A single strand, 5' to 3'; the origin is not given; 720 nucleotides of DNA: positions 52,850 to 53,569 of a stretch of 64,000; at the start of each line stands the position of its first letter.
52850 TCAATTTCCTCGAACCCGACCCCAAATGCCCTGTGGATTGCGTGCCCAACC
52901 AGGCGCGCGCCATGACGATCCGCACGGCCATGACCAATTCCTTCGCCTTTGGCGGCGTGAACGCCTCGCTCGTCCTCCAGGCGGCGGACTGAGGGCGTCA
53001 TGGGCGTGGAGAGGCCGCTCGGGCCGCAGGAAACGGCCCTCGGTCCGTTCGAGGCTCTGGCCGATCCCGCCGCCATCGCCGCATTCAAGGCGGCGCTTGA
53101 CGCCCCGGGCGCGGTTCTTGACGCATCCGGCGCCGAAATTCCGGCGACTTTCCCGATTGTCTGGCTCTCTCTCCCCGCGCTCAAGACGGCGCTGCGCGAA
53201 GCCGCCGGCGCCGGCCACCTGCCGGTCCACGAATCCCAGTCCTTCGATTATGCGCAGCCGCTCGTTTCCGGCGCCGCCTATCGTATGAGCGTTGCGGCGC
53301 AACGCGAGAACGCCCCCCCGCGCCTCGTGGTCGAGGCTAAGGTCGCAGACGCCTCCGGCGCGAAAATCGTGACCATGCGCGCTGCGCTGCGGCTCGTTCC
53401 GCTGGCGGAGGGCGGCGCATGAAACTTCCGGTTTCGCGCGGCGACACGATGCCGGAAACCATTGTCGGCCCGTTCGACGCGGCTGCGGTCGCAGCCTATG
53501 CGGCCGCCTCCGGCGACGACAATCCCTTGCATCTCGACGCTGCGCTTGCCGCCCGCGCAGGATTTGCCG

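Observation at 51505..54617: Dedicated ACP-KAS-(HadA-like/HadB-like)-SDR module with no enoyl reductase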

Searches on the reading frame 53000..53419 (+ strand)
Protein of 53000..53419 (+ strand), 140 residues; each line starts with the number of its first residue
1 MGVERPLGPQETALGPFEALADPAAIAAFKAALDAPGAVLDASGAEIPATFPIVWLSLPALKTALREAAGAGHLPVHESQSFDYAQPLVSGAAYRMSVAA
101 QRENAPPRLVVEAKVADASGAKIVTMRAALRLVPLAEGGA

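Call 9: search_protein_families(library=pfam, proteins=[window:53000-53419:+], max_evalue=0.01)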
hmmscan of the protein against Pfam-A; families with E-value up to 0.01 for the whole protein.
window:53000-53419:+ (140 aa): 0 families

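Call 10: search_protein_families(library=ncbifam, proteins=[window:53000-53419:+], max_evalue=0.01)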
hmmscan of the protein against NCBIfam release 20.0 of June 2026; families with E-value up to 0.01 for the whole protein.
window:53000-53419:+ (140 aa): 0 families

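Call 21: find_homologous_proteins(query=window:53000-53419:+, max_evalue=0.001)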
Query window:53000-53419:+ (140 aa): 26 proteins with E <= 0.001 among 2885 candidates.
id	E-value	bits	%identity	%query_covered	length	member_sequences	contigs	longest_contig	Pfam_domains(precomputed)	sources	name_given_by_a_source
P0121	1.6e-79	282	100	100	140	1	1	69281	-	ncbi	ncbi:MAG: hypothetical protein ACK5JM_08050 [Rhodoblastus sp.]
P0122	9.9e-42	160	63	99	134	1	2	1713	-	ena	-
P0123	2.7e-41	159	63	100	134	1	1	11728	-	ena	-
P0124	3.4e-41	158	62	96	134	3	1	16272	-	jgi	-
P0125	1.1e-40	157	59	100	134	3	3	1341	-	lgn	-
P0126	2.6e-40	155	64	99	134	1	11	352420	-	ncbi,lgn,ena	-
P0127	3.5e-40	155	62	99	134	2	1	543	-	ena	-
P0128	4.6e-39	151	62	99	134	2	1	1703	-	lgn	-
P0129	1.2e-38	150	60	99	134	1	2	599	-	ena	-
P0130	1.9e-38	149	59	99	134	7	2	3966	-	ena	-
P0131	3.2e-38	149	61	99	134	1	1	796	-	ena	-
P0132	6.7e-38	148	62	99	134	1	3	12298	-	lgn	-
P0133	1.0e-37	147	58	94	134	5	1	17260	-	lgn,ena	-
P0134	6.3e-37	145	59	99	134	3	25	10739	-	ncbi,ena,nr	ncbi:MAG: hypothetical protein KDJ44_14660 [Rhodoblastus sp.]|nr:hypothetical protein [Rhodoblastus 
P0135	1.1e-36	144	59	99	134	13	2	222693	-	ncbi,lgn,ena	ncbi:MAG: hypothetical protein U1E19_09950 [Rhodoblastus sp.]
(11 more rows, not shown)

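Call 23: search_solved_structures(query=A1, max_evalue=10, show_alignments=2)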
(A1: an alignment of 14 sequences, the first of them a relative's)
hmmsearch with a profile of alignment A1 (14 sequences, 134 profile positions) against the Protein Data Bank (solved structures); distinct sequences matched with E-value up to 10: 1.
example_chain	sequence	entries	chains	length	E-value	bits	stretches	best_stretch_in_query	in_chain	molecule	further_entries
4h15_A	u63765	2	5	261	0.46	13.5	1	81-122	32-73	Short chain alcohol dehydrogenase-related dehydrogenase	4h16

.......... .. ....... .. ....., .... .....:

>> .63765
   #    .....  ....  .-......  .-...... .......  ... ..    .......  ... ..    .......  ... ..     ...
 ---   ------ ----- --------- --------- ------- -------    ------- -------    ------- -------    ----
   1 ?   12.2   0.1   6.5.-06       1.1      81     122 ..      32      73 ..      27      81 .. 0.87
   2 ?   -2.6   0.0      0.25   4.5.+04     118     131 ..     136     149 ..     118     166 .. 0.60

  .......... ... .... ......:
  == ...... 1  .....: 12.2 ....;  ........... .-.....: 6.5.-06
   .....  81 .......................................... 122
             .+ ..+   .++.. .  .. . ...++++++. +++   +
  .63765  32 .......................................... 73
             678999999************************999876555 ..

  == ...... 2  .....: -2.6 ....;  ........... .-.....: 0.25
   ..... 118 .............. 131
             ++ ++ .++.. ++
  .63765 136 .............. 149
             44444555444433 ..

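Call 26: find_related_loci(query=A1, collection=genome_contigs, flank=10000)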
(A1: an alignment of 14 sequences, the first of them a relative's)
Query A1 (140 aa) in genome_contigs; peptide patterns used: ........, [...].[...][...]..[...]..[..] (x = any residue, [..] = any of these).
103 stretches matched a pattern; 66 encode a relative of the query (tblastn E <= 1e-3); 66 distinct loci.
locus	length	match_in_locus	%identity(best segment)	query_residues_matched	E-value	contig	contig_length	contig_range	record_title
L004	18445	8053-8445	62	1-138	4e-46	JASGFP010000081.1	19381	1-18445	MAG: Rhodoblastus sp. isolate 1H076 JMF-2111-06-0001.hyb.bin.76_80, whole genome shotgun sequence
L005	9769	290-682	59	1-138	2e-43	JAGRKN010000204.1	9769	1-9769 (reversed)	MAG: Rhodoblastus sp. isolate HKST-UBA40 2008_17118, whole genome shotgun sequence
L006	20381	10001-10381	57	1-134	4e-40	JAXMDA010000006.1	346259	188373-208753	MAG: Rhodoblastus sp. isolate STL-PRO24 C2.250.fa-6, whole genome shotgun sequence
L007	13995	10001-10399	57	1-140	5e-40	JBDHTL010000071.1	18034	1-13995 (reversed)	MAG: Rhodoblastus sp. isolate AS-MICRO-3CA.115 NODE_14120_length_18034_cov_9.436666, whole genome shotgun sequence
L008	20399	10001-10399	56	1-140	4e-37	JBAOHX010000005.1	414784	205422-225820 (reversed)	MAG: Rhodoblastus sp. isolate AS_Ams2_Bin28 np1-np2_contig_3151, whole genome shotgun sequence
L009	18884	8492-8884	54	1-138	1e-36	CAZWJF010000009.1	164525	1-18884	MAG TPA_asm: uncultured Rhodoblastus sp. isolate binchicken_co168_246 genome assembly, contig: NODE_75_length_164525_cov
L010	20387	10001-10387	57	1-136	4e-36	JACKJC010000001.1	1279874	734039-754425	MAG: Methylobacteriaceae bacterium isolate HK-STAS-PROT-29 HK-STAS-PROT-29_1, whole genome shotgun sequence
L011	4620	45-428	58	4-138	9e-36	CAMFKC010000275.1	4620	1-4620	MAG: uncultured Methylocystaceae bacterium isolate SRR12456170_bin.4_metaWRAP_v1.3_MAG genome assembly, contig: ERZ12289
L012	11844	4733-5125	60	1-138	2e-33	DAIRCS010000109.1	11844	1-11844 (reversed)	MAG TPA_asm: Rhodoblastus sp. isolate CTOTU2298 NODE_2440_length_11844_cov_6.157944, whole genome shotgun sequence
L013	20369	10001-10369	45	11-140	8e-27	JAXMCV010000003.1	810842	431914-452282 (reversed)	MAG: Beijerinckiaceae bacterium isolate STL-PRO19 C1.98.fa-3, whole genome shotgun sequence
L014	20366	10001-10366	43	13-140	6e-25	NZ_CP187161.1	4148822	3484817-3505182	Methylocystis parvus strain M6-2022 chromosome, complete genome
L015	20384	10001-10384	44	6-140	3e-24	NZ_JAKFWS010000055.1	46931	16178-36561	MAG: Methylocystis sp. isolate ND1_Bin_1_1 ND1_0000083, whole genome shotgun sequence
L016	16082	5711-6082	47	12-140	5e-24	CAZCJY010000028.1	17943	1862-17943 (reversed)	MAG TPA_asm: uncultured Methylocystis sp. isolate binchicken_co341_25 genome assembly, contig: NODE_867_length_17943_cov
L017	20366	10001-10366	41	13-140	6e-24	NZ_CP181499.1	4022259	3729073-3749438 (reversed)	Methylocystis sp. JAN1 chromosome, complete genome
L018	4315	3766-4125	42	14-138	1e-23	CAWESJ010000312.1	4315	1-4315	MAG: uncultured Alphaproteobacteria bacterium isolate MFD02138.bin.2.47 genome assembly, contig: contig_7982, whole geno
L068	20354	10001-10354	37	14-132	3e-11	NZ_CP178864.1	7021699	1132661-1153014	Labrys okinawensis strain DSM 18385 chromosome, complete genome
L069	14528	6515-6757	38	50-126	2e-6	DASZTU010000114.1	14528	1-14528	MAG TPA_asm: Devosiaceae bacterium isolate SMAG_U6084 k141_735331, whole genome shotgun sequence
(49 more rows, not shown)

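Call 29: predict_structure(alignment_id=A1)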
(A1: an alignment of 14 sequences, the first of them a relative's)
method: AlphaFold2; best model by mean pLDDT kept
length: 140 residues; sequences in the alignment: 14
mean_pLDDT: 87.3   pTM: 0.79
mean pLDDT of the five models: 87.3, 85.1, 83.2, 80.8, 80.3
residues with pLDDT >= 90: 96; 70-90: 24; 50-70: 16; < 50: 4
segments of 3 or more residues with pLDDT < 50: none
pLDDT, mean of each block of 10 residues (from residue 1): 64 94 91 67 74 92 95 94 93 96 94 96 97 74
secondary structure, 60 per line:
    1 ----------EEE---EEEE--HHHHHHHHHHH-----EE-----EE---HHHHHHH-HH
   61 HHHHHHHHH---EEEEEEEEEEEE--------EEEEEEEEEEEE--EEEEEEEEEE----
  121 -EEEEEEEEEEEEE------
elements in order: E11-13 E17-20 H23-33 H51-57 H59-69 E73-84 E93-104 E107-116 E122-134

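Call 31: fold_search(model_id=the predicted structure, library=pdb)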
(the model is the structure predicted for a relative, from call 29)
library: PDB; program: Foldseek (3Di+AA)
matches with E <= 10: 1114; with E <= 0.001: 34
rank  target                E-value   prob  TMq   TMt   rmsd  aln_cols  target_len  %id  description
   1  1iq6_B                6.7e-05  1.00  0.57  0.60   4.5       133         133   22  (R)-HYDRATASE FROM A. CAVIAE INVOLVED IN PHA BIOSYNTHESIS (released 2003-02-18)
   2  4rlw_A                7.9e-05  1.00  0.60  0.56   5.0       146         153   14  Crystal Structure of (3R)-hydroxyacyl-ACP dehydratase HadAB hetero-dimer from Mycobacterium tuberculosis complexed wit (released 2015-10-21)
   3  7svt_A                1.1e-04  1.00  0.65  0.60   3.8       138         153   15  Mycobacterium tuberculosis 3-hydroxyl-ACP dehydratase HadAB in complex with 1,3-diarylpyrazolyl-acylsulfonamide inhibi (released 2022-11-16)
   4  8y21_C                1.1e-04  1.00  0.59  0.62   3.5       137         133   14  Crystal Structure of (3R)-hydroxyacyl-ACP dehydratase HadAB hetero-dimer from Mycobacterium tuberculosis complexed wit (released 2025-07-30)
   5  8y21_D                1.4e-04  1.00  0.63  0.63   3.6       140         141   14  Crystal Structure of (3R)-hydroxyacyl-ACP dehydratase HadAB hetero-dimer from Mycobacterium tuberculosis complexed wit (released 2025-07-30)
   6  4rlu_A                1.5e-04  1.00  0.62  0.58   4.2       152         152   13  Crystal Structure of (3R)-hydroxyacyl-ACP dehydratase HadAB hetero-dimer from Mycobacterium tuberculosis complexed wit (released 2015-10-21)
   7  4rlt_A                1.6e-04  1.00  0.64  0.59   4.2       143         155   15  Crystal Structure of (3R)-hydroxyacyl-ACP dehydratase HadAB hetero-dimer from Mycobacterium tuberculosis complexed wit (released 2015-10-21)
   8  4rv2_A                1.9e-04  1.00  0.58  0.60   4.2       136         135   15  Crystal Structure of (3R)-hydroxyacyl-ACP dehydratase HadAB hetero-dimer from Mycobacterium smegmatis (released 2015-02-11)
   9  4w78_F                2.6e-04  1.00  0.58  0.63   5.2       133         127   14  Crystal structure of the ChsH1-ChsH2 complex from Mycobacterium tuberculosis (released 2014-10-08)
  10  5zy8_C                2.7e-04  1.00  0.63  0.64   3.6       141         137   11  Crystal structure of C terminal truncated HadBC (3R-Hydroxyacyl-ACP Dehydratase) complex from Mycobacterium tuberculos (released 2019-06-12)
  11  7svt_O                2.7e-04  1.00  0.60  0.55   4.0       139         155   14  Mycobacterium tuberculosis 3-hydroxyl-ACP dehydratase HadAB in complex with 1,3-diarylpyrazolyl-acylsulfonamide inhibi (released 2022-11-16)
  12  8pwz_A                2.7e-04  1.00  0.59  0.59   5.2       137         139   18  Crystal Structure of (3R)-hydroxyacyl-ACP dehydratase HadBD from Mycobacterium tuberculosis (released 2024-03-27)
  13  7svt_H                3.0e-04  1.00  0.66  0.62   3.9       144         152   15  Mycobacterium tuberculosis 3-hydroxyl-ACP dehydratase HadAB in complex with 1,3-diarylpyrazolyl-acylsulfonamide inhibi (released 2022-11-16)
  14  3qoo                  3.2e-04  1.00  0.63  0.65   4.0       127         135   14  Crystal structure of hot-dog-like Taci_0573 protein from Thermanaerovibrio acidaminovorans (released 2011-02-23)
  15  4rlj_A                3.4e-04  1.00  0.59  0.58   4.7       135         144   17  Crystal Structure of (3R)-hydroxyacyl-ACP dehydratase HadAB hetero-dimer from Mycobacterium tuberculosis (released 2015-10-21)
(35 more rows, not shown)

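Call 35: search_protein_families(library=pfam, proteins=[L068:105-1046:-, L068:1237-2511:-, L068:2539-3903:-, L068:3972-4664:+, L068:7262-8461:+, L068:14055-15383:+, L069:1126-1776:+, L069:2706-3620:+, L069:8395-9678:-, L069:9688-11094:-], max_evalue=0.001)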
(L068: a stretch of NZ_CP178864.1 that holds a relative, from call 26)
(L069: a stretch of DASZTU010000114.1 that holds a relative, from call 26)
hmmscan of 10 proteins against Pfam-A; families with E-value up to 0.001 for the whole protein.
L068:105-1046:- (313 aa): 1 family
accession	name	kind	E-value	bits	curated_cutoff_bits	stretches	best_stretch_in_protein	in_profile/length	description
PF08450.18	SGL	-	1.6e-48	165.9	26.3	1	32-293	1-243/246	SMP-30/Gluconolactonase/LRE-like region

L068:1237-2511:- (424 aa): 5 families
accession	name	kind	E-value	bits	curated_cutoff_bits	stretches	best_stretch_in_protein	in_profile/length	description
PF13416.11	SBP_bac_8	-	7.2e-33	115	27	1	96-382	3-270/279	Bacterial extracellular solute-binding protein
PF13343.11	SBP_bac_6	-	6.5e-18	65.5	24.6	1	140-363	22-212/245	Bacterial extracellular solute-binding protein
PF01547.30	SBP_bac_1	-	1.5e-17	65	26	1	97-358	15-305/307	Bacterial extracellular solute-binding protein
PF02030.20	Lipoprotein_8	-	1.2e-06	28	20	0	59-156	5-98/493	Hypothetical lipoprotein (MG045 family)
PF13531.11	SBP_bac_11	-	2.9e-06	27.6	25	0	254-359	122-218/227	Bacterial extracellular solute-binding protein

L068:2539-3903:- (454 aa): 1 family
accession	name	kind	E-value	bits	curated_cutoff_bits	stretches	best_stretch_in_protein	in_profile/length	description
PF00120.29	Gln-synt_C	-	1.1e-98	330.9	24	1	122-453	2-344/344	Glutamine synthetase, catalytic domain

L068:3972-4664:+ (230 aa): 2 families
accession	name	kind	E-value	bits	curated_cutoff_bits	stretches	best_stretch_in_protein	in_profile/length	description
PF07729.17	FCD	-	1.3e-21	77.8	24.3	1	96-216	1-122/125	FCD domain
PF00392.27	GntR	-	9.6e-12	44.8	27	1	26-77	3-55/64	Bacterial regulatory proteins, gntR family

L068:7262-8461:+ (399 aa): 0 families

L068:14055-15383:+ (442 aa): 4 families
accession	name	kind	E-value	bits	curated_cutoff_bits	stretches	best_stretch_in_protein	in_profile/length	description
PF13632.12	Glyco_trans_2_3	-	1.4e-22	80.9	27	1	160-373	2-196/198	Glycosyl transferase family group 2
PF13641.12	Glyco_tranf_2_3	-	4.1e-16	60.1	27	1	70-301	1-230/230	Glycosyltransferase like family 2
PF00535.33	Glycos_transf_2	-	4.3e-13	50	23.3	1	75-245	3-165/168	Glycosyl transferase family 2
PF13506.12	Glyco_transf_21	-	5.5e-08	32.9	21.7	1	141-300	15-174/174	Glycosyl transferase family 21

L069:1126-1776:+ (216 aa): 1 family
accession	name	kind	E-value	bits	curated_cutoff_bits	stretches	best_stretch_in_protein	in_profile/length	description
PF01522.26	Polysacc_deac_1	-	7.5e-20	71.6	23.1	1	3-104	19-122/124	Polysaccharide deacetylase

L069:2706-3620:+ (304 aa): 1 family
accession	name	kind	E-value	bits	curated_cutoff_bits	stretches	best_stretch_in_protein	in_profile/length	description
PF14378.12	PAP2_3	-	3.6e-17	63.2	27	1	112-283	19-187/190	PAP2 superfamily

L069:8395-9678:- (427 aa): 1 family
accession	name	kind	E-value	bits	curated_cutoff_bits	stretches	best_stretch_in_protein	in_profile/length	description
PF03739.19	LptF_LptG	-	1.8e-14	54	27.9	1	55-403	9-342/353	Lipopolysaccharide export system permease LptF/LptG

L069:9688-11094:- (468 aa): 4 families
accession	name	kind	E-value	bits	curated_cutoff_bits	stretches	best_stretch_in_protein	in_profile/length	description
PF00155.27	Aminotran_1_2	-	3.6e-53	181.5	19.7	1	108-453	2-361/361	Aminotransferase class I and II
PF01053.26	Cys_Met_Meta_PP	-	4.4e-06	25.9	27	1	151-282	51-181/381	Cys/Met metabolism PLP-dependent enzyme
PF00266.25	Aminotran_5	-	1.8e-05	24.4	21.5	1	143-279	34-180/371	Aminotransferase class-V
PF01212.27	Beta_elim_lyase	-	0.0005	19.9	27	1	148-332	28-223/288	Beta-eliminating lyase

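Call 89: search_protein_representatives(alignment_id=A1)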
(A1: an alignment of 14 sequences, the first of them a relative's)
Query: 14 sequences, 134 profile positions. Proteins with E-value up to 0.001 (for the whole library): 411; up to 1e-10: 229; up to 1e-30: 13. The best 150 are listed.
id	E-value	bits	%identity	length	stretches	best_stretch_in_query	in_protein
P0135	3.1e-62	224.5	-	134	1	1-134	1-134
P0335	2.0e-45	170.1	-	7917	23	37-67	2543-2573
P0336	9.3e-41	155.0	-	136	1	8-131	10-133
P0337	8.1e-40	152.0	-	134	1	2-132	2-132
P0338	2.6e-36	140.6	-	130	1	8-132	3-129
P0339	9.9e-36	138.7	-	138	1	10-132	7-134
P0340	1.4e-34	135.0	-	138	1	11-131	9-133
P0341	1.1e-33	132.0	-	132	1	8-130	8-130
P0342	3.5e-33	130.5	-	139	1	6-130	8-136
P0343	6.0e-33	129.7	-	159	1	9-130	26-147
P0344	8.9e-32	125.9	-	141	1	14-132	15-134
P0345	2.7e-31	124.3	-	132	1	13-132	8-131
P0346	4.0e-31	123.8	-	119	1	14-127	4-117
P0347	1.6e-30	121.8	-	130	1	5-130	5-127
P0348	2.8e-30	121.1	-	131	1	11-128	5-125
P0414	5.1e-20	87.9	-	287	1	4-132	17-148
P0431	1.3e-18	83.3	-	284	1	15-129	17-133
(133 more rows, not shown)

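Call 92: find_encoding_contigs(protein=P0414, flank=9000, max_places=2)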
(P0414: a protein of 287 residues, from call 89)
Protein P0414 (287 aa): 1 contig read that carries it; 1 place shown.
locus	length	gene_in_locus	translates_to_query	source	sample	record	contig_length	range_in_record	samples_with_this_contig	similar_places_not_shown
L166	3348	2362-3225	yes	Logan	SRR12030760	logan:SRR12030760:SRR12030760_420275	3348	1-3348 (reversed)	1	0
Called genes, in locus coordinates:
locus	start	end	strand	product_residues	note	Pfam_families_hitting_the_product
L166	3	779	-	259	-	?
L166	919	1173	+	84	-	PF00550:PP-binding (weak)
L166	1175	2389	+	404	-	PF00109:ketoacyl-synt, PF02801:Ketoacyl-synt_C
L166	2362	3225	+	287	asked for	PF13452:FAS1_DH_region (faint), PF01575:MaoC_dehydratas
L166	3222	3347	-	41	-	?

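Call 94: find_encoding_contigs(protein=P0431, flank=10000, max_places=2)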
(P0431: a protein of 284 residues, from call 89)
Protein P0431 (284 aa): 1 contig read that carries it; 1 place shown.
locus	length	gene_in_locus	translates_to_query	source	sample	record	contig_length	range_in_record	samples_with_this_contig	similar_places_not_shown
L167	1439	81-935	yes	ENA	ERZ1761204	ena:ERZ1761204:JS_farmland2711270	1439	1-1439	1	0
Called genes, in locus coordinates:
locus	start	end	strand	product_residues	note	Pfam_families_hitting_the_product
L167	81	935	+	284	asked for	PF01575:MaoC_dehydratas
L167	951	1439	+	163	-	?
